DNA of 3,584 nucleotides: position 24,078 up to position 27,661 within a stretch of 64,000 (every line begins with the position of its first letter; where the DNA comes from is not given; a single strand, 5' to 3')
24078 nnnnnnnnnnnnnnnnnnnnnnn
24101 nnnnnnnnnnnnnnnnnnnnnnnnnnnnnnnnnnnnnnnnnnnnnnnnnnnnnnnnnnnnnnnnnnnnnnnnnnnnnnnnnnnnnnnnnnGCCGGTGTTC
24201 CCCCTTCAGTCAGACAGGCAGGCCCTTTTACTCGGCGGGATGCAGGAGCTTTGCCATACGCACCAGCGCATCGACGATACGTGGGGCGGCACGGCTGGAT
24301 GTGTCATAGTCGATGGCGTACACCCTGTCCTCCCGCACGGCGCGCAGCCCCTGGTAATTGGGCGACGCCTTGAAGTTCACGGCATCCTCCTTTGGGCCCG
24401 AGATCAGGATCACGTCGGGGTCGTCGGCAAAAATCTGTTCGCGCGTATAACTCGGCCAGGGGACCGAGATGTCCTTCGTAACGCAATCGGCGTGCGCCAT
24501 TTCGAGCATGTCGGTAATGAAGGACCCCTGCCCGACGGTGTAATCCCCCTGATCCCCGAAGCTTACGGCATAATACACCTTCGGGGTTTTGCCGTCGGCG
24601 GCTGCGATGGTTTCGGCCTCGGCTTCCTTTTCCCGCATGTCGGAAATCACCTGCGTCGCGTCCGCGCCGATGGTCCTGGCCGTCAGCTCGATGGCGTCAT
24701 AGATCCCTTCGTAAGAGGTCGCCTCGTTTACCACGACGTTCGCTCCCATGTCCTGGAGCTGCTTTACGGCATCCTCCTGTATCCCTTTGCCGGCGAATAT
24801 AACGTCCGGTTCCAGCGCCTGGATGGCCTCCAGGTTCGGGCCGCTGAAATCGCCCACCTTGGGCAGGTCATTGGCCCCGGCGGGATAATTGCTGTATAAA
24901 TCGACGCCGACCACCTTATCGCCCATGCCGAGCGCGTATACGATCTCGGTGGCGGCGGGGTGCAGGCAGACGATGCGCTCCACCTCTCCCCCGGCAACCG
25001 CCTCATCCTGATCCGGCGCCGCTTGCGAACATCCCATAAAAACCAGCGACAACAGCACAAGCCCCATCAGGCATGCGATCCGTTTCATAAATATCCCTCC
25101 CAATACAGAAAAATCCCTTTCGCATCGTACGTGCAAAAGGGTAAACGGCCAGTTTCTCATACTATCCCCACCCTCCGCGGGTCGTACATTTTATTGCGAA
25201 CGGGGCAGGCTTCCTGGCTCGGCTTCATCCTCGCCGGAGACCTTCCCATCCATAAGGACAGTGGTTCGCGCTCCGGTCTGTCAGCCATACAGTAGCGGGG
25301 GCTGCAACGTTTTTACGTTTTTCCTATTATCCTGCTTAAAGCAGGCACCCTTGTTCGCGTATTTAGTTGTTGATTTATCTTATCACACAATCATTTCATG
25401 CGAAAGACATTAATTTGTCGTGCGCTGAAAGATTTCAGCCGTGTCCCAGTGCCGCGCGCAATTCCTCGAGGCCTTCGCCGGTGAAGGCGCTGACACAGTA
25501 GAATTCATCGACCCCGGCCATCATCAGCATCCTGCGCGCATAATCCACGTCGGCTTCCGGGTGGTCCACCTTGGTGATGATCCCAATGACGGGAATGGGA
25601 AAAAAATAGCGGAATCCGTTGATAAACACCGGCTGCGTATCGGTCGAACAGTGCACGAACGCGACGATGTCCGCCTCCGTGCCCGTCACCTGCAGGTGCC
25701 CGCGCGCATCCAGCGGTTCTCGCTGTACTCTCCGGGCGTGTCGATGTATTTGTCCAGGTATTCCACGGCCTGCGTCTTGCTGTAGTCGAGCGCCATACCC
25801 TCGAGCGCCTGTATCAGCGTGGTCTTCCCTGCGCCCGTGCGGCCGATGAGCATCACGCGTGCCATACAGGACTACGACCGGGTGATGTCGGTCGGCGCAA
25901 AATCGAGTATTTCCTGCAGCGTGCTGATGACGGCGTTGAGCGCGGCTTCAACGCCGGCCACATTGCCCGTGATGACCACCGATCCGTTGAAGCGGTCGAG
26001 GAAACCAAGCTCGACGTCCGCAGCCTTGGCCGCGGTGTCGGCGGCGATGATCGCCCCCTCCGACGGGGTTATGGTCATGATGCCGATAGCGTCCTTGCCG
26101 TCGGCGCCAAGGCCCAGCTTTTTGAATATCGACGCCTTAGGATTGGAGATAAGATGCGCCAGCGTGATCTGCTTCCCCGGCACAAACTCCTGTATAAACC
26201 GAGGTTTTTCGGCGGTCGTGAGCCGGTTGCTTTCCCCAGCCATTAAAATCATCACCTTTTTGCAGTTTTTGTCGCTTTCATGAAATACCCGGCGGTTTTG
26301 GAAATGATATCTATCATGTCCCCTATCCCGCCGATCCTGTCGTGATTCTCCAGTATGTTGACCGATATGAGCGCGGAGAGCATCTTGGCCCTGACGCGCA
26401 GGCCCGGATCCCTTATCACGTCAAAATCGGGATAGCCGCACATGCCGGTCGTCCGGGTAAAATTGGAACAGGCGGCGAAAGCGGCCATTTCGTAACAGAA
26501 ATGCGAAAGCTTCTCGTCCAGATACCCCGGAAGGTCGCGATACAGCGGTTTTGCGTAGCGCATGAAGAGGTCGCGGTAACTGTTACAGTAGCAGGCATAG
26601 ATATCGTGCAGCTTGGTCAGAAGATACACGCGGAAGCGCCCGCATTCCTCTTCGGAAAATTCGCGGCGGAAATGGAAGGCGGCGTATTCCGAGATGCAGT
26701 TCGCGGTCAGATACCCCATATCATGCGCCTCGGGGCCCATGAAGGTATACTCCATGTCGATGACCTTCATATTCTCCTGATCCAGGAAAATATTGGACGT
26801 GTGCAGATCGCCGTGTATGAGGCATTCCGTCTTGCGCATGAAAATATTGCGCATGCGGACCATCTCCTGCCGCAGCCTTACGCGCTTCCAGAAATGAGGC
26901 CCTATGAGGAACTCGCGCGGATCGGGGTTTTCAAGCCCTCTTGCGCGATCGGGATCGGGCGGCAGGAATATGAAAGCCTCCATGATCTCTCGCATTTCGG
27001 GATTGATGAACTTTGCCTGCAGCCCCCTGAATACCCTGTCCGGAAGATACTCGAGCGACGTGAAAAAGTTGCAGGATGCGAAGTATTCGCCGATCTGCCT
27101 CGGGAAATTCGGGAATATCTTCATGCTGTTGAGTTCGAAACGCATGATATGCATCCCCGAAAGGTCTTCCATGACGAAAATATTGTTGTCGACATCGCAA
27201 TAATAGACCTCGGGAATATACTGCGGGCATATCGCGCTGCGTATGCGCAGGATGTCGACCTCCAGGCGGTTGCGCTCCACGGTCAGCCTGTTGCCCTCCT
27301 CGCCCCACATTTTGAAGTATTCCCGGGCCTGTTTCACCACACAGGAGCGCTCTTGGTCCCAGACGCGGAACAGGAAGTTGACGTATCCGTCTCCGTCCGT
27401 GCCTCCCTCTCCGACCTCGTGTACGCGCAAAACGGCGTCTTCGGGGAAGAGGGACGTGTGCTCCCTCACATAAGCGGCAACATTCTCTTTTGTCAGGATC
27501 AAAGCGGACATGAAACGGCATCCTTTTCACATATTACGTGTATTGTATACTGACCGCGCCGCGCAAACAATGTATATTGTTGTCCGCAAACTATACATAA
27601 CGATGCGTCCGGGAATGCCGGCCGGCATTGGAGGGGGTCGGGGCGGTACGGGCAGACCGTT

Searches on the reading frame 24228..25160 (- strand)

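Call 6: search_protein_families(library=pfam, proteins=[window:24228-25160:-])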
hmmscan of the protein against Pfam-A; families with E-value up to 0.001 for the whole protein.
window:24228-25160:- (310 aa): 1 family
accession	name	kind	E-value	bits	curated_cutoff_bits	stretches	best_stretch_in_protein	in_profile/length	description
PF01497.23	Peripla_BP_2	-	2.8e-37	128.8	27.5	1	63-284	1-232/235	Periplasmic binding protein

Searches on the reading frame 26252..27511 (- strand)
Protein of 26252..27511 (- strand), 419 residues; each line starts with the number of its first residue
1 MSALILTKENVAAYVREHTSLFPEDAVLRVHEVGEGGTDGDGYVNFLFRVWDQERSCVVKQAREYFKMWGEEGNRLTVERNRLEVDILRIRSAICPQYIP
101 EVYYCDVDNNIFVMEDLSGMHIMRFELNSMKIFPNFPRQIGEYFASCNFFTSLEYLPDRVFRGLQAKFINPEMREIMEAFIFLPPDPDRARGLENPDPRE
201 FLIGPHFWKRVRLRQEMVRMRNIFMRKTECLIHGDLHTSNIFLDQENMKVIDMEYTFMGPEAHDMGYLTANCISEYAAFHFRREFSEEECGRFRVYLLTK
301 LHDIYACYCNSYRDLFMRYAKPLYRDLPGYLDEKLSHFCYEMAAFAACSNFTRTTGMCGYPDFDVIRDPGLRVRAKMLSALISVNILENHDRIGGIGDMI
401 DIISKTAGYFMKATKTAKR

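Call 6: search_protein_families(library=pfam, proteins=[window:26252-27511:-])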
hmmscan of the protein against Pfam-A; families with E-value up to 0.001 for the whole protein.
window:26252-27511:- (419 aa): 2 families
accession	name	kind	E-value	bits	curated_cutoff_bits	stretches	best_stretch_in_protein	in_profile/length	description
PF01636.29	APH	-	1.2e-07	32.2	23.2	1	223-273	164-213/239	Phosphotransferase enzyme family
PF07914.17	DUF1679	-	0.00015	21.2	24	1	228-276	267-321/414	Uncharacterized oxidoreductase dhs-27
